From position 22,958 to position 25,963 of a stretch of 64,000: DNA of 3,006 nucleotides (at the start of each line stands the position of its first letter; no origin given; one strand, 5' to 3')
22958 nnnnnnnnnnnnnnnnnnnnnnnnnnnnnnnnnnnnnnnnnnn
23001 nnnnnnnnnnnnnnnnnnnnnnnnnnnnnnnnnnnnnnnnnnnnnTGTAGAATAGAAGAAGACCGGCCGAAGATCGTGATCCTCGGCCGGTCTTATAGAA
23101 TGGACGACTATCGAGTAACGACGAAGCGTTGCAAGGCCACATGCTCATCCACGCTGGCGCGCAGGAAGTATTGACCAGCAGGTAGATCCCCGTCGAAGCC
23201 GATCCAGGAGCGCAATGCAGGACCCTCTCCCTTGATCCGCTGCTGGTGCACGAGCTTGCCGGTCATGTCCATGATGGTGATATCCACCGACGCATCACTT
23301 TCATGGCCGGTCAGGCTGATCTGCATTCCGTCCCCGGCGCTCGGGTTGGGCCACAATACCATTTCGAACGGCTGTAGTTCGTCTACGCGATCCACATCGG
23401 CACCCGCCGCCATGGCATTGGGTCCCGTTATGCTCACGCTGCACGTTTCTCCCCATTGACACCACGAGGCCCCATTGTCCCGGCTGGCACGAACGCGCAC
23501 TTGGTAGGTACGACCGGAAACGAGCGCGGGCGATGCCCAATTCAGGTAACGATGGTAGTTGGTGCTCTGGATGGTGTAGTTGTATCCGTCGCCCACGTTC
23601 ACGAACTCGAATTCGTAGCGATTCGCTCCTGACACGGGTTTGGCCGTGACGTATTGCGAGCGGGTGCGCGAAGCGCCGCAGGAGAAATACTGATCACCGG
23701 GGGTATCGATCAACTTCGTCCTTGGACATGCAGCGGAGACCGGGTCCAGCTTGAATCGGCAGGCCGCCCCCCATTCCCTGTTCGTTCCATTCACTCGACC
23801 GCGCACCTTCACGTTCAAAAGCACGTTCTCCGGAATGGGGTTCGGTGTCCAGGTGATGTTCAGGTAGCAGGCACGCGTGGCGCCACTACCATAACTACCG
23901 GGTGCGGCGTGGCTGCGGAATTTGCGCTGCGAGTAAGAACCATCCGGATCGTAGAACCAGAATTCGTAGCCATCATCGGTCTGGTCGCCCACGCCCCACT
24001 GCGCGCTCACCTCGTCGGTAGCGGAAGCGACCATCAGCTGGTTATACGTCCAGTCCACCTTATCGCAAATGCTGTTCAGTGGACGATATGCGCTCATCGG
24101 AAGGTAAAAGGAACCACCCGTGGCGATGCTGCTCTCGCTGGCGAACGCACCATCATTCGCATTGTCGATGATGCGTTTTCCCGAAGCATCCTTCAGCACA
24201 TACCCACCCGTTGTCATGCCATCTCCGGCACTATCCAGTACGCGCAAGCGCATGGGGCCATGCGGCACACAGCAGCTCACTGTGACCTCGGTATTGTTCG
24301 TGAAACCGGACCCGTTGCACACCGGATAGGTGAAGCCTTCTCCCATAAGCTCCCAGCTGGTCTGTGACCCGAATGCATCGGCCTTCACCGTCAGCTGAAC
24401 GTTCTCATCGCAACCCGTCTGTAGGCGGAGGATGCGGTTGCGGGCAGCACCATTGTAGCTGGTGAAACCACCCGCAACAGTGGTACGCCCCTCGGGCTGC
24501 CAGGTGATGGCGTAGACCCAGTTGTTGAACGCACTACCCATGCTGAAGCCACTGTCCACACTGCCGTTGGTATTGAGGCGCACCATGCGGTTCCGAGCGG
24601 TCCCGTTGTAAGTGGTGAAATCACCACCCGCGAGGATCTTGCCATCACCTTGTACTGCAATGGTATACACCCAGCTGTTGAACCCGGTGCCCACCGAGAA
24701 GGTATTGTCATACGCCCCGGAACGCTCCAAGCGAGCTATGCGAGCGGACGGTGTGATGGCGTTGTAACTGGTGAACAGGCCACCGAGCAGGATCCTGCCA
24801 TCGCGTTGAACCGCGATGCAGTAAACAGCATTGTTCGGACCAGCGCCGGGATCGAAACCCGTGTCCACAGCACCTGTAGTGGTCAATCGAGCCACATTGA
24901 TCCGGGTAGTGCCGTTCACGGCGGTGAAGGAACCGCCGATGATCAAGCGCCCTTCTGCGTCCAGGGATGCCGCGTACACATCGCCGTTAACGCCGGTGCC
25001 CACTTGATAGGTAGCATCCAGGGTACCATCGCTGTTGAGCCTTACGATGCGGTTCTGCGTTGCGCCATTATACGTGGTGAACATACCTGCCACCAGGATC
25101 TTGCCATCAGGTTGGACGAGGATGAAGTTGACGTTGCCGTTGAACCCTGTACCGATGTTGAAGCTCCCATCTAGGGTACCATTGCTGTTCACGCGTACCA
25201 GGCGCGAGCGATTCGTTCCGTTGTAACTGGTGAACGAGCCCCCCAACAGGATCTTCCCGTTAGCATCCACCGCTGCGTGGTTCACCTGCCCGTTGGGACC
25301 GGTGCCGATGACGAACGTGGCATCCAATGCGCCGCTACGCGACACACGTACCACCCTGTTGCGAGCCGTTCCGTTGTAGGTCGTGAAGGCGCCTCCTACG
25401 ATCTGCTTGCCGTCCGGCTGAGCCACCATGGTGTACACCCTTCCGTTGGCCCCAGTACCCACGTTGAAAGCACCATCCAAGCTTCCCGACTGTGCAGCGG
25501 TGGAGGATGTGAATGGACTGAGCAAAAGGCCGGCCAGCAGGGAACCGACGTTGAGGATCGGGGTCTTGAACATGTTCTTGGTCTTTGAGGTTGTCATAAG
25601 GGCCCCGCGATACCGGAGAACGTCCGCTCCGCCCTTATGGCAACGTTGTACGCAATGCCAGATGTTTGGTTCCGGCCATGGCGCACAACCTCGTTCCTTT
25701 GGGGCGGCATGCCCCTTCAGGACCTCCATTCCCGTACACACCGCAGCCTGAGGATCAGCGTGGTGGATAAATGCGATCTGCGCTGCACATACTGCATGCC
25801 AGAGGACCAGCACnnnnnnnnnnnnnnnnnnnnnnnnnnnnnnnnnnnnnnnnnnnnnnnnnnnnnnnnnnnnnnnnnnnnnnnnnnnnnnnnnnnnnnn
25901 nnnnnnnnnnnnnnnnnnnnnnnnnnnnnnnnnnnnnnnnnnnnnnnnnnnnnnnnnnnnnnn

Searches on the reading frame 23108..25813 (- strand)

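Call 4: search_protein_families(library=pfam, proteins=[window:23108-25813:-])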
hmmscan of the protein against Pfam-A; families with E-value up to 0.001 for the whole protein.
window:23108-25813:- (901 aa): 5 families
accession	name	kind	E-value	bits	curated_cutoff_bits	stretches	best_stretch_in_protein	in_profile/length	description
PF17164.10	DUF5122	-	4e-79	261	27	7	234-268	1-35/36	Domain of unknown function (DUF5122) beta-propeller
PF00400.38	WD40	-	5.4e-06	27.2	27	0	377-400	9-34/39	WD domain, G-beta repeat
PF18962.6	Por_Secre_tail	-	7.3e-06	26.6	27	1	820-899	1-75/75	Secretion system C-terminal sorting domain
PF07494.17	Reg_prop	-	1e-05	25.6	20.4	0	326-345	3-22/24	Two component regulator propeller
PF12768.13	Rax2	-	0.00027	20.8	28.8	0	223-310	22-105/254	Rax2 C-terminal beta propeller domain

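Call 5: search_protein_families(library=ncbifam, proteins=[window:23108-25813:-])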
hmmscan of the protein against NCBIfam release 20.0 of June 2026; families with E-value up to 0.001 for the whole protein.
window:23108-25813:- (901 aa): 2 families
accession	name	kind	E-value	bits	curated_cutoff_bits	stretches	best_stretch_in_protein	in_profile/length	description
TIGR02608.1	delta_60_rpt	domain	5.4e-43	144.6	76.5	5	231-274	6-50/55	delta-60 repeat domain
TIGR04183.1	Por_Secre_tail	domain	8.3e-08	32.1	23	1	821-899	2-71/72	T9SS type A sorting domain-containing protein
